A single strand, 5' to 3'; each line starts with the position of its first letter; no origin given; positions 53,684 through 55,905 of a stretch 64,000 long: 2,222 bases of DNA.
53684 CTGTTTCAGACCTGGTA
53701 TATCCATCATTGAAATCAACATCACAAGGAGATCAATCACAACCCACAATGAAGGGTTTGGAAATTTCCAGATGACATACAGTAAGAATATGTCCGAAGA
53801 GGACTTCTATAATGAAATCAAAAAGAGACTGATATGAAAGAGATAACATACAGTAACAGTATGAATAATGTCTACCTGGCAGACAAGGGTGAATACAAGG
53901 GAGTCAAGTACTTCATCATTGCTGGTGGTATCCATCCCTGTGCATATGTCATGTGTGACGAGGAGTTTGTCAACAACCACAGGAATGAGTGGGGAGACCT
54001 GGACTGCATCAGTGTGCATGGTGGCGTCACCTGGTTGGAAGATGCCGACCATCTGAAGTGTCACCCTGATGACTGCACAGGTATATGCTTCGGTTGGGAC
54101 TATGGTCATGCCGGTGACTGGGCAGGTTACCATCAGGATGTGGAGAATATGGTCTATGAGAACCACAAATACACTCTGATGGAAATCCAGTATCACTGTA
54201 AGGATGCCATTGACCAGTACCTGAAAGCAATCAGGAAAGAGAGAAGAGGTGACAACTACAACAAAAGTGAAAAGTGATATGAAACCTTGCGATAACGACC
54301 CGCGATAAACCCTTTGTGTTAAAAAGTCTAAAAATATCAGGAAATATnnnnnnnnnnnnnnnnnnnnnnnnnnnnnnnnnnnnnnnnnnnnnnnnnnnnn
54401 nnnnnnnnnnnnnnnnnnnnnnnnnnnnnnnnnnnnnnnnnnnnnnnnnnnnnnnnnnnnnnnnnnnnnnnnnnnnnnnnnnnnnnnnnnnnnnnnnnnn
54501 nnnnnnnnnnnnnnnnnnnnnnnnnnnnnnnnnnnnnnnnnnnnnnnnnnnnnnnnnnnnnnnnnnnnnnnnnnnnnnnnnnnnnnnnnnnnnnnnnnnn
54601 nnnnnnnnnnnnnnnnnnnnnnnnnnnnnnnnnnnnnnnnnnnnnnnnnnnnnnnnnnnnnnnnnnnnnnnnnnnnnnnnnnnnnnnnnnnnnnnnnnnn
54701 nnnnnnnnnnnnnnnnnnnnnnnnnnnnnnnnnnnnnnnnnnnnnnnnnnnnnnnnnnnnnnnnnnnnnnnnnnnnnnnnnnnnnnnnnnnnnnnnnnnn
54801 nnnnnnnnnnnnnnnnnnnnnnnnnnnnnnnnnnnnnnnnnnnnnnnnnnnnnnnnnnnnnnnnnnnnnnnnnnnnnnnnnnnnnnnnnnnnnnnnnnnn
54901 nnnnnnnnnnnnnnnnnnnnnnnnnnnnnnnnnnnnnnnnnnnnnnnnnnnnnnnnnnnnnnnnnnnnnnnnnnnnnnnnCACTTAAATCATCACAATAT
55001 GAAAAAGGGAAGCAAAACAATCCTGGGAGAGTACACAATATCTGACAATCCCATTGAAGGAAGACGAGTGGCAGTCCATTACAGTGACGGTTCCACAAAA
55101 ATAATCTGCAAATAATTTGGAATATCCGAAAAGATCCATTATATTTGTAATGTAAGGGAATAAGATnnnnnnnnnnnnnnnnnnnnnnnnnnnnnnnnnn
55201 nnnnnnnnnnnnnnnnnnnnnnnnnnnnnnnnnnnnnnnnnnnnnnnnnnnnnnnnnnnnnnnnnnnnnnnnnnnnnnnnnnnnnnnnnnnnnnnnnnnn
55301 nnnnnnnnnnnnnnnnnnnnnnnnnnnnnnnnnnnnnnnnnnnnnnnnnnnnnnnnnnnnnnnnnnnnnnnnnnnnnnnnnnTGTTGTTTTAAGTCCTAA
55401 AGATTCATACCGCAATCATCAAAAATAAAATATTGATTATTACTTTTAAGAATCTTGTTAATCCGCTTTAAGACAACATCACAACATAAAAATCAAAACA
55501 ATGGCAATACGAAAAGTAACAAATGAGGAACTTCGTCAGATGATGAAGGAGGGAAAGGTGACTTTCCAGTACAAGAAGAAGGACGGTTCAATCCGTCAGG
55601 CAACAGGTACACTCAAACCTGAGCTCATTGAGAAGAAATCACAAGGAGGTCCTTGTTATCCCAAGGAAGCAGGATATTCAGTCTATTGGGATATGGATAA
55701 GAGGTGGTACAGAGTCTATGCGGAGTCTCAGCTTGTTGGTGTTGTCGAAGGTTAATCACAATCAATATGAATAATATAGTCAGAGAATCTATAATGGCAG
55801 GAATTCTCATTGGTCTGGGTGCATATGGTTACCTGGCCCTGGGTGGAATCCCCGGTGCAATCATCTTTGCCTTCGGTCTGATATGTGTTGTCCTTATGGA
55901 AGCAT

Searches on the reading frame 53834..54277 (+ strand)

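Call 12: search_protein_families(library=pfam, proteins=[window:53834-54277:+], max_evalue=0.01)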
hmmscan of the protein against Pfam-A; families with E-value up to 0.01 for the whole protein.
window:53834-54277:+ (147 aa): 0 families

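Call 53: search_protein_families(library=phrogs, proteins=[window:53834-54277:+], max_evalue=0.01)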
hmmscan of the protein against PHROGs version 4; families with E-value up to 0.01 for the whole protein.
window:53834-54277:+ (147 aa): 2 families
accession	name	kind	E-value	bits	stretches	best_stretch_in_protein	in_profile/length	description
phrog_2164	-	unknown function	9.5e-08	33.1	1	5-129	12-125/135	-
phrog_14343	-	unknown function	0.00031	22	1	17-71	6-61/113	-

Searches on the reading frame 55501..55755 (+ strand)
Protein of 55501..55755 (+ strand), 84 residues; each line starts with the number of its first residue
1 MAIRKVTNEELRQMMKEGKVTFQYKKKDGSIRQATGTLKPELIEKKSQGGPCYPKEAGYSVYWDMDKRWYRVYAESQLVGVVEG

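Call 12: search_protein_families(library=pfam, proteins=[window:55501-55755:+], max_evalue=0.01)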
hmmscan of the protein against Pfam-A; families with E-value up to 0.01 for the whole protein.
window:55501-55755:+ (84 aa): 1 family
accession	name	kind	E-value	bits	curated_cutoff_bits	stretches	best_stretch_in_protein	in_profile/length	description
PF10902.13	WYL_2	-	1.4e-17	64.2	26.7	1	9-72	2-67/74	WYL_2, Sm-like SH3 beta-barrel fold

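Call 53: search_protein_families(library=phrogs, proteins=[window:55501-55755:+], max_evalue=0.01)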
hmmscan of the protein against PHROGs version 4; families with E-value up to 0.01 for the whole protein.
window:55501-55755:+ (84 aa): 1 family
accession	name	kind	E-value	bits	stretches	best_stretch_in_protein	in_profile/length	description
phrog_1086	-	unknown function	2.3e-14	54.1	1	6-81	32-113/137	-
